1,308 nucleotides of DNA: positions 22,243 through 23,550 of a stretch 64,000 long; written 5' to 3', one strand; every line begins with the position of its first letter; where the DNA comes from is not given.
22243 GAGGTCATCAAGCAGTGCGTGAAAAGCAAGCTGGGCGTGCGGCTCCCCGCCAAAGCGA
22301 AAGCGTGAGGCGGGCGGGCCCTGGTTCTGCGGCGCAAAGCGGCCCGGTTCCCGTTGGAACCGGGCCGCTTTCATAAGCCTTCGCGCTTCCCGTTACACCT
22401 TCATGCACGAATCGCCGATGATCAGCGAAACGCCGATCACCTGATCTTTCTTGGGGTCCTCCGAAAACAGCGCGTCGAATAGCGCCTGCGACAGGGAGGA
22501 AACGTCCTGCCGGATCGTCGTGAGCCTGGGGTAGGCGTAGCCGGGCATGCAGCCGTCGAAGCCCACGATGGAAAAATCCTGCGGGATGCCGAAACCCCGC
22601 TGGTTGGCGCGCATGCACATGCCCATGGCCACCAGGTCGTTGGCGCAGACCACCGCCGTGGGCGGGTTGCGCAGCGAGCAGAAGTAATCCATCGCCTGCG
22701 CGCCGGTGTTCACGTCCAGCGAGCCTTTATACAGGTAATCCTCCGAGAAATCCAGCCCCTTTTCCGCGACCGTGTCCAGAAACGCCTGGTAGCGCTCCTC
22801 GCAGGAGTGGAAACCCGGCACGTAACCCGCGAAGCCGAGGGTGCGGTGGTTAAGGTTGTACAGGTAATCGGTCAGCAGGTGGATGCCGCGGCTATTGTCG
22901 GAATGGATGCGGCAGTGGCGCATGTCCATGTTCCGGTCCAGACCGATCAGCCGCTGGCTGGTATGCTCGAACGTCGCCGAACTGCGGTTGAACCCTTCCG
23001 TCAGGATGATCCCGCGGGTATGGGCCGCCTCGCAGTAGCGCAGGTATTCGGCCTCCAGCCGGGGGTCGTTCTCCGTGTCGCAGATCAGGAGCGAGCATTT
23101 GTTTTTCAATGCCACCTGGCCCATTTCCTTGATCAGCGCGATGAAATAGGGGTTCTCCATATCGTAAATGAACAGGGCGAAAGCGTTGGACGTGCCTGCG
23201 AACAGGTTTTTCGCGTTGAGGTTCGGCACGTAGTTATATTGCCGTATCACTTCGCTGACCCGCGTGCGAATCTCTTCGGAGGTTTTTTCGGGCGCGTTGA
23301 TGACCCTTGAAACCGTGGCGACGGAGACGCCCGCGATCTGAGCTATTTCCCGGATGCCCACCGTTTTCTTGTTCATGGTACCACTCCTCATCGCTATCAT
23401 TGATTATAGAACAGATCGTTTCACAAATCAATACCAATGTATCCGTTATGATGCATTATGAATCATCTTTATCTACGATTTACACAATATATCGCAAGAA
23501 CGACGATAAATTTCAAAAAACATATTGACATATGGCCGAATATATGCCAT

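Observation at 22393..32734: Eliminase-type glycyl radical enzyme embedded in a sugar kinase / aldolase / monosaccharide-transporter operon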

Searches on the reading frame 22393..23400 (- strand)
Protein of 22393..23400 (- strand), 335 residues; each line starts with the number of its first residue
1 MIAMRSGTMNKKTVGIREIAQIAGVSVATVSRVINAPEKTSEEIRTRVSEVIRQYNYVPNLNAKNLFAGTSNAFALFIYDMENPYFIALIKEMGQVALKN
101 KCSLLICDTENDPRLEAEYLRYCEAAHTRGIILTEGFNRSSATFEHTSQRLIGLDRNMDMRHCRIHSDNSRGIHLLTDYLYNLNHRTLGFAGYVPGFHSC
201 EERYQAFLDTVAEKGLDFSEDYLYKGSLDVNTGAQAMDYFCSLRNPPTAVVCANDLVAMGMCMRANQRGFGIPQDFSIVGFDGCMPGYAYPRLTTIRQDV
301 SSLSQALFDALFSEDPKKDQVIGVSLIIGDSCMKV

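Call 4: search_protein_families(library=ncbifam, proteins=[window:22393-23400:-])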
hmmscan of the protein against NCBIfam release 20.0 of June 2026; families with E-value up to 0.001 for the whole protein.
window:22393-23400:- (335 aa): 18 families
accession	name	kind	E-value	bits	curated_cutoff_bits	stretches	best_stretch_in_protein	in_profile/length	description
NF047341.1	lactose_RbsR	equivalog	1e-51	176.2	382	1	12-313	1-304/331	ribose utilization transcriptional repressor RbsR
NF008269.0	PRK11041.1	equivalog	8.8e-42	143.3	436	1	12-301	8-301/342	DNA-binding transcriptional regulator CytR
NF007979.0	PRK10703.1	equivalog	9.6e-41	140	501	1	15-314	3-308/341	HTH-type transcriptional repressor PurR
NF008002.0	PRK10727.1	equivalog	2.6e-38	132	557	1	15-305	3-297/341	HTH-type transcriptional regulator GalR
NF007706.0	PRK10401.1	equivalog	5.5e-36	124.5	555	1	14-305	2-297/346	HTH-type transcriptional regulator GalS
NF007743.0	PRK10423.1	equivalog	3.8e-35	121.5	531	1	16-312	4-305/330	ribose operon transcriptional repressor RbsR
NF007075.0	PRK09526.1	subfamily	6e-34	117.5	340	1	9-328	1-327/358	LacI family DNA-binding transcriptional regulator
NF052440.1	TransRegGNTRPSEAE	equivalog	8.3e-31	107.3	400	1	13-300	5-296/333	HTH-type transcriptional regulator GntR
TIGR01481.1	ccpA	equivalog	8.8e-30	104.2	442.35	1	13-300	2-292/330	catabolite control protein A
NF008452.0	PRK11303.1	equivalog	4.5e-29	101.7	385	1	16-305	3-298/332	catabolite repressor/activator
TIGR02417.1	fruct_sucro_rep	subfamily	6.3e-29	101.3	389.55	1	16-310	2-302/327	D-fructose-responsive transcription factor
NF051853.1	TransRegUriRCory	equivalog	7.5e-26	91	550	1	16-312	3-299/327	transcriptional regulator UriR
NF047913.1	TransRegIdnR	equivalog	8.4e-26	91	500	1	9-284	1-277/331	DNA-binding transcriptional regulator IdnR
NF007449.0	PRK10014.1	subfamily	1.7e-25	89.8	310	1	9-263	2-260/342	Mal regulon transcriptional regulator MalI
TIGR02405.1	trehalos_R_Ecol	equivalog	6e-23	81.7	357.35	1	15-267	3-250/311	trehalose operon repressor TreR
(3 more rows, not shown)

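Call 5: search_protein_families(library=pfam, proteins=[window:22393-23400:-])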
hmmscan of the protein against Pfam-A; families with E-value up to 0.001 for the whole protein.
window:22393-23400:- (335 aa): 4 families
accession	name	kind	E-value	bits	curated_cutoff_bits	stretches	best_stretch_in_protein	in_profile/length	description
PF13377.12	Peripla_BP_3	-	5.4e-25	88.8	26.5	1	178-332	2-167/167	Periplasmic binding protein-like domain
PF00356.27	LacI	-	4.9e-17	61.9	27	1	16-60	2-46/46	Bacterial regulatory proteins, lacI family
PF00532.27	Peripla_BP_1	-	1.3e-16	61.3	22.2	1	80-284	10-226/281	Periplasmic binding proteins and sugar binding domain of LacI family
PF13407.12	Peripla_BP_4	-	0.00016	21.8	35.1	0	194-283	130-218/258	Periplasmic binding protein domain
